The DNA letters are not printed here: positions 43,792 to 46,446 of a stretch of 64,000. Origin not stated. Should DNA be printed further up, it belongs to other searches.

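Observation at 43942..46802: Flavodoxin gene translationally coupled to a 784-aa ferredoxin-reductase::patatin::DUF3734 fusion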

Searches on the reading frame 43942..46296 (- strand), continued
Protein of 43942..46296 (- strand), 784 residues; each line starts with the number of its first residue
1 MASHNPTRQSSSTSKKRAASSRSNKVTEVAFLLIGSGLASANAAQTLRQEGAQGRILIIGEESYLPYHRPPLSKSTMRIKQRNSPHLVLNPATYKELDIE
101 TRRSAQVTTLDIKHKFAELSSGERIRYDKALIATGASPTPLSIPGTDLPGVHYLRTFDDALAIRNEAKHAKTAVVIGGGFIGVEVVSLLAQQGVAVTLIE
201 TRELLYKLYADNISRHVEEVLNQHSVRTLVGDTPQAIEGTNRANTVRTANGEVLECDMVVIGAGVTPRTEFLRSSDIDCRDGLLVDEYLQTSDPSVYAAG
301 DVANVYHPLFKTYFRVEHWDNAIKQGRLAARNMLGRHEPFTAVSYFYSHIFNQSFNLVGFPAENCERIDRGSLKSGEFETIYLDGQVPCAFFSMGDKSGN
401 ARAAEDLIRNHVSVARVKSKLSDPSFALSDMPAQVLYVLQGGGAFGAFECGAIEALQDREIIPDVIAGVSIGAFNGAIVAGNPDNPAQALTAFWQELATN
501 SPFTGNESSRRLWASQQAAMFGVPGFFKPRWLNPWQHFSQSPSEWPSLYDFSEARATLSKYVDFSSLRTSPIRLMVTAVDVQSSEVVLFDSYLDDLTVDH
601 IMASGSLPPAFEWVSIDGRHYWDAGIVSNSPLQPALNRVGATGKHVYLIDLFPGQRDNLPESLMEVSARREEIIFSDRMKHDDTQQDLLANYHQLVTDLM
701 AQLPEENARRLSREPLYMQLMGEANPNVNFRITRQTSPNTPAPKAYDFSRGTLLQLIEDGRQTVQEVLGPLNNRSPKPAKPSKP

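Call 22: find_encoding_contigs(protein=P0069, flank=6000, max_places=2)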
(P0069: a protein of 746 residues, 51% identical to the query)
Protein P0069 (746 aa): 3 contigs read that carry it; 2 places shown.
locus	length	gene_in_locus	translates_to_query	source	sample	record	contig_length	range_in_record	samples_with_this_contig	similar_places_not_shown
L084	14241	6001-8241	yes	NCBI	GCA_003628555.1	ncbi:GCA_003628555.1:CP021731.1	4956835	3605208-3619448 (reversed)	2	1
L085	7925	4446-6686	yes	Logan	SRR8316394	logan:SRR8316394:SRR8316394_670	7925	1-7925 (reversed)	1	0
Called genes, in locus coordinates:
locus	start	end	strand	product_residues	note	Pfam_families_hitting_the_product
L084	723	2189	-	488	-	PF07690:MFS_1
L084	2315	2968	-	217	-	PF03458:Gly_transporter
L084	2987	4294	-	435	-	PF01546:Peptidase_M20, PF07687:M20_dimer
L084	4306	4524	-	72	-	-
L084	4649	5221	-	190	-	PF03358:FMN_red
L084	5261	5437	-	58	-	-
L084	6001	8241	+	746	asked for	PF01266:DAO (faint), PF07992:Pyr_redox_2, PF13450:NAD_binding_8 (faint), PF13738:Pyr_redox_3, PF00070:Pyr_redox, PF14759:Reductase_C (weak), PF01734:Patatin, PF12536:DUF3734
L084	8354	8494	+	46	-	-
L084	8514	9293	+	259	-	PF00106:adh_short, PF08659:KR, PF13561:adh_short_C2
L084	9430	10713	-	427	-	PF01053:Cys_Met_Meta_PP, PF00155:Aminotran_1_2 (weak)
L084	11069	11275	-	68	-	-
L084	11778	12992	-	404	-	PF13406:SLT_2, PF01471:PG_binding_1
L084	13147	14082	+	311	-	PF03547:Mem_trans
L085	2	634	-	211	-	?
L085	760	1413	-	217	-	PF03458:Gly_transporter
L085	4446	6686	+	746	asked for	PF01266:DAO (faint), PF07992:Pyr_redox_2, PF13450:NAD_binding_8 (faint), PF13738:Pyr_redox_3, PF00070:Pyr_redox, PF14759:Reductase_C (weak), PF01734:Patatin, PF12536:DUF3734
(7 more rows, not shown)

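Call 27: predict_structure(alignment_id=A1)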
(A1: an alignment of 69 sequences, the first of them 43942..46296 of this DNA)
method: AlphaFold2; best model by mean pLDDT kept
length: 784 residues; sequences in the alignment: 69
mean_pLDDT: 82.2   pTM: 0.79
mean pLDDT of the five models: 82.2, 81.9, 80.4, 78.2, 77.9
residues with pLDDT >= 90: 361; 70-90: 263; 50-70: 88; < 50: 72
segments of 3 or more residues with pLDDT < 50: 1-23, 73-80, 654-659, 662-678, 680-682, 772-784
pLDDT, mean of each block of 10 residues (from residue 1): 33 33 72 92 95 95 83 47 78 94 93 94 95 83 92 87 90 93 89 94 90 93 94 94 95 96 86 88 94 94 89 78 90 92 82 86 92 90 94 83 89 93 90 91 86 94 93 95 95 92 73 80 85 69 72 92 94 93 86 94 71 84 73 86 85 50 47 48 58 76 70 63 71 66 72 91 87 40 37
secondary structure, 60 per line:
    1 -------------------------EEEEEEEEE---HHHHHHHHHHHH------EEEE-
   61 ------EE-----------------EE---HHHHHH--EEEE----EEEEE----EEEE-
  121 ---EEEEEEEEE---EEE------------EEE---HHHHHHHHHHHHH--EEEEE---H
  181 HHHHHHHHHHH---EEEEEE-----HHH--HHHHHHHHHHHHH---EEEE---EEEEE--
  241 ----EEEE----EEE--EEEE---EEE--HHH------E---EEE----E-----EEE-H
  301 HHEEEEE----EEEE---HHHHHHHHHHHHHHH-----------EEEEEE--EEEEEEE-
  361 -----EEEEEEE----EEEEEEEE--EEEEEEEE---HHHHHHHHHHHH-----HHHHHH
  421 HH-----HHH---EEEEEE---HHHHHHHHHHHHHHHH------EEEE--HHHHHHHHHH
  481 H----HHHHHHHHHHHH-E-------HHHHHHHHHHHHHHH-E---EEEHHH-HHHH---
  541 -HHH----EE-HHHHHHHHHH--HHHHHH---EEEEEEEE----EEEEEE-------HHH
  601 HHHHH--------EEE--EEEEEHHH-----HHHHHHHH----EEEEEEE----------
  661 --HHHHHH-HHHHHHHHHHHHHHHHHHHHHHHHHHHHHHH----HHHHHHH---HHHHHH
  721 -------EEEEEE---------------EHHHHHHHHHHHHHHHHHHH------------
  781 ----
elements in order (helices of 4 or more, strands of 3 or more residues): E26-34 H38-49 E56-59 H91-96 E99-102 E107-111 E116-119 E124-132 E136-138 E151-153 H157-169 E172-176 H180-191 E195-200 H211-223 E227-230 E234-238 E245-248 E253-255 E258-261 E265-267 E283-285 E296-298 E303-307 E312-315 H319-333 E345-350 E353-359 E366-372 E377-384 E387-394 H398-409 H415-422 E434-439 H443-458 E465-468 H471-481 H486-497 H507-521 E527-529 H534-537 H552-561 H564-569 E573-580 E585-590 H598-605 E614-616 E619-623 H632-639 E644-650 H663-668 H670-700 H705-711 H715-720 E728-733 H750-768
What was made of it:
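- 43942..46296 (-): 784-aa fusion gene: FAD/NAD(H) reductase :: patatin :: DUF3734. The AF2 model has pLDDT 82 and pTM 0.79 (call 27).
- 43993..44280 (-): DUF3734 C-terminal domain (residues 673-768). The region is helical with lower model confidence (call 27).
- A pTM of 0.79 for the whole chain suggests a fixed arrangement of the domains (call 27).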

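Call 29: search_protein_families(library=pfam, alignment_id=A2, max_evalue=0.0001)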
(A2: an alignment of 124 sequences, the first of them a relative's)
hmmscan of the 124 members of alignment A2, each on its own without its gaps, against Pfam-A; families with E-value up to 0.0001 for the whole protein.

A. member 1, L001:903-2870:+ (655 aa): 4 families
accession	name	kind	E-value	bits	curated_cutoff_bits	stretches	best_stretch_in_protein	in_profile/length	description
PF02421.24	FeoB_N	-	1.9e-53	180.6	27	1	42-197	3-152/156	Ferrous iron transport protein B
PF07670.19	Gate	-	3.3e-34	117.9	29.6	2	324-417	2-102/104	Nucleoside recognition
PF01926.29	MMR_HSR1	-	4.4e-17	62.6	21.9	1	43-158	3-112/113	50S ribosome-binding GTPase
PF07664.17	FeoB_C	-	1.7e-15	56.9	26.6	1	436-489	1-54/54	Ferrous iron transport protein B C terminus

B. families by the number of members that match (of 124 scanned): 110 families (the first 25 are shown)
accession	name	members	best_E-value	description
PF03358.20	FMN_red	6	1.3e-10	NADPH-dependent FMN reductase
PF07690.21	MFS_1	5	8.1e-44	Major Facilitator Superfamily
PF02421.24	FeoB_N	3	1.9e-53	Ferrous iron transport protein B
PF02525.22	Flavodoxin_2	3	1.1e-45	Flavodoxin-like fold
PF03466.25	LysR_substrate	3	2.4e-36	LysR substrate binding domain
PF07670.19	Gate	3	3.3e-34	Nucleoside recognition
PF04542.20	Sigma70_r2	3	1.7e-19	Sigma-70 region 2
PF00126.33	HTH_1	3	5.5e-19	Bacterial regulatory helix-turn-helix protein, lysR family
PF01926.29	MMR_HSR1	3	1.1e-18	50S ribosome-binding GTPase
PF00083.30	Sugar_tr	3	1.2e-16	Sugar (and other) transporter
PF07664.17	FeoB_C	3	1.7e-15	Ferrous iron transport protein B C terminus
PF22029.2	PhyR_sigma2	3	2.5e-11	Sigma2 domain of PhyR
PF08281.18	Sigma70_r4_2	3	3.6e-10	Sigma-70, region 4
PF25213.1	HVO_A0261_N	3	9e-07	HVO_A0261 N-terminal domain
PF08497.15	Radical_SAM_N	2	5.4e-132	Radical SAM N-terminal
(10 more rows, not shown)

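Call 30: fold_search(model_id=the predicted structure, library=pdb)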
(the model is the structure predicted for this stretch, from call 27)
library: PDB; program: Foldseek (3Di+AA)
matches with E <= 10: 1936; with E <= 0.001: 770
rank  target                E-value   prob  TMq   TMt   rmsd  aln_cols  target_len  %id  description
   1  9li3_A                1.5e-38  1.00  0.48  0.91   2.3       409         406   23  Crystal structure of FAD-dependent oxidoreductase from Marinomonas mediterranea (released 2026-01-21)
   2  3lxd                  1.7e-38  1.00  0.49  0.91   2.3       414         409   31  Crystal Structure of Ferredoxin Reductase ArR from Novosphingobium aromaticivorans (released 2010-06-23)
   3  3lb8_A                2.7e-37  1.00  0.47  0.87   2.4       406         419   28  Crystal structure of the covalent putidaredoxin reductase-putidaredoxin complex (released 2010-02-23)
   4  7bq6                  3.5e-37  1.00  0.49  0.86   2.5       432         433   26  Crystal structure of Pennisetum glaucum monodehydroascorbate reductase (released 2021-03-24)
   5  1q1r_A                4.7e-37  1.00  0.49  0.89   2.3       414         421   28  Crystal Structure of Putidaredoxin Reductase from Pseudomonas putida (released 2004-02-24)
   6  1q1w_B                5.0e-37  1.00  0.48  0.88   2.3       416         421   28  Crystal Structure of Putidaredoxin Reductase from Pseudomonas putida (released 2004-02-24)
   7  4emi                  7.3e-37  1.00  0.48  0.92   2.4       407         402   27  Toluene dioxygenase reductase in reduced state in complex with NAD+ (released 2012-09-26)
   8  4emj_A                8.6e-37  1.00  0.49  0.92   2.2       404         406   27  Complex between the reductase and ferredoxin components of toluene dioxygenase (released 2012-09-26)
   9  3fg2                  1.6e-36  1.00  0.45  0.85   2.0       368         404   31  Crystal Structure of Ferredoxin Reductase for the CYP199A2 System from Rhodopseudomonas palustris (released 2009-09-01)
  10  7btj_C                1.9e-36  1.00  0.49  0.87   2.4       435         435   26  Crystal structure of Pennisetum glaucum monodehydroascorbate reductase in complex with FADH2 (released 2021-04-07)
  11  1q1w_A                2.0e-36  1.00  0.49  0.88   2.3       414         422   28  Crystal Structure of Putidaredoxin Reductase from Pseudomonas putida (released 2004-02-24)
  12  3lb8_B                2.0e-36  1.00  0.48  0.89   2.3       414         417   28  Crystal structure of the covalent putidaredoxin reductase-putidaredoxin complex (released 2010-02-23)
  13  7bvi_A                2.1e-36  1.00  0.49  0.87   2.6       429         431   25  Crystal structure of Pennisetum glaucum monodehydroascorbate reductase (released 2021-04-14)
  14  2gqw                  4.6e-36  1.00  0.47  0.89   2.5       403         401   28  Crystal structure of Ferredoxin reductase, BphA4 (oxidized form) (released 2007-05-22)
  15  7btj_A                5.4e-36  1.00  0.48  0.86   2.6       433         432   26  Crystal structure of Pennisetum glaucum monodehydroascorbate reductase in complex with FADH2 (released 2021-04-07)
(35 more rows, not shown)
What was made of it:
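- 45007..45264 (-): Reductase C-terminal domain (residues 345-430), followed by a conserved gap-free linker into the patatin domain. Foldseek gives TM-score (target) 0.85-0.93 over 368-432 alignment columns to ArR, PdR, TodA, BphA4 and MDHAR (call 30).
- On Ferredoxin-NAD+ reductase (PdR/BphA4/ArR type): Foldseek gives TM-score (target) 0.85-0.93 over 368-416 alignment columns to ArR, PdR, TodA and BphA4 (call 30).
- Checked: This is below the Pfam cut-off, but the fold is confirmed by Foldseek (call 30).
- The structural neighbours of the reductase include AIF and monodehydroascorbate reductase (call 30).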

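Call 31: find_encoding_contigs(protein=P0002, flank=4000, max_places=1)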
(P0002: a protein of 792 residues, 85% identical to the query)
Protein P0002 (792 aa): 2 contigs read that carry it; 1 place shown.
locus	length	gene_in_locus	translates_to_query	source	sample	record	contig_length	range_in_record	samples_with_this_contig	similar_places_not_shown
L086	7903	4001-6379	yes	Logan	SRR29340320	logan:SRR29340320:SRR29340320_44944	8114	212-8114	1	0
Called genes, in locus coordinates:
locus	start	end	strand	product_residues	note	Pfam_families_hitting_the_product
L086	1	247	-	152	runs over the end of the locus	?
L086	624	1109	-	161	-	PF01575:MaoC_dehydratas (weak)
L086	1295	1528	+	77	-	PF04023:FeoA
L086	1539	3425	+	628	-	PF01926:MMR_HSR1, PF02421:FeoB_N, PF07670:Gate, PF07664:FeoB_C, PF07670:Gate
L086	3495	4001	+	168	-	PF03358:FMN_red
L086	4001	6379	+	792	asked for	PF07992:Pyr_redox_2, PF13738:Pyr_redox_3 (weak), PF00070:Pyr_redox, PF01734:Patatin, PF12536:DUF3734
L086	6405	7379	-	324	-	PF25213:HVO_A0261_N (weak), PF00126:HTH_1, PF03466:LysR_substrate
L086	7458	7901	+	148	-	?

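Call 32: find_encoding_contigs(protein=P0004, flank=4000, max_places=1)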
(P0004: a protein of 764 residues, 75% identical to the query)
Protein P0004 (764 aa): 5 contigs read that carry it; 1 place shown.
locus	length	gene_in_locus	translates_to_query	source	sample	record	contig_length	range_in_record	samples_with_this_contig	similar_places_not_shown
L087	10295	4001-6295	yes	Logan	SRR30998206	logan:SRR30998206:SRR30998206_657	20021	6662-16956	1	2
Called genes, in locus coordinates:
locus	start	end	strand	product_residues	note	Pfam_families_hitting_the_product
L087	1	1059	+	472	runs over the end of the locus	PF16868:NMT1_3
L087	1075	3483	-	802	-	PF08497:Radical_SAM_N, PF04055:Radical_SAM, PF11842:DUF3362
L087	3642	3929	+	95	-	PF10985:DUF2805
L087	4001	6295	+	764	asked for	PF07992:Pyr_redox_2, PF13738:Pyr_redox_3 (weak), PF00070:Pyr_redox, PF01734:Patatin, PF12536:DUF3734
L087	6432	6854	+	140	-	PF03061:4HBT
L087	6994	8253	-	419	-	PF04055:Radical_SAM, PF13186:SPASM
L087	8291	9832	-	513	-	PF00884:Sulfatase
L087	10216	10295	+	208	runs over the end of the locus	PF00072:Response_reg, PF00196:GerE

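Call 33: find_encoding_contigs(protein=P0024, flank=4000, max_places=1)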
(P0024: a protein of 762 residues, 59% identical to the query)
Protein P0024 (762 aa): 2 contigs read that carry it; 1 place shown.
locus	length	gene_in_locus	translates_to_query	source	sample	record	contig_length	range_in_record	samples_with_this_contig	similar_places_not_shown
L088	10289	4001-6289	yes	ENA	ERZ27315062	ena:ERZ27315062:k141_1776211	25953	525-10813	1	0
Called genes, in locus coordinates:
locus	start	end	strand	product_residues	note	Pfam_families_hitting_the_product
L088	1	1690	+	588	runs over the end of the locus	PF00664:ABC_membrane, PF00005:ABC_tran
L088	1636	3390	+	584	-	PF00664:ABC_membrane, PF00005:ABC_tran, PF13304:AAA_21 (faint)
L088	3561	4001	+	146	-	PF03358:FMN_red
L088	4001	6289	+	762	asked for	PF01266:DAO (faint), PF07992:Pyr_redox_2, PF13738:Pyr_redox_3, PF14759:Reductase_C (faint), PF00070:Pyr_redox, PF01734:Patatin, PF12536:DUF3734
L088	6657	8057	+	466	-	PF01384:PHO4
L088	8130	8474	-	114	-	PF00581:Rhodanese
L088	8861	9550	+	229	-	PF00392:GntR, PF07729:FCD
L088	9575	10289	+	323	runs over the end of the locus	PF03401:TctC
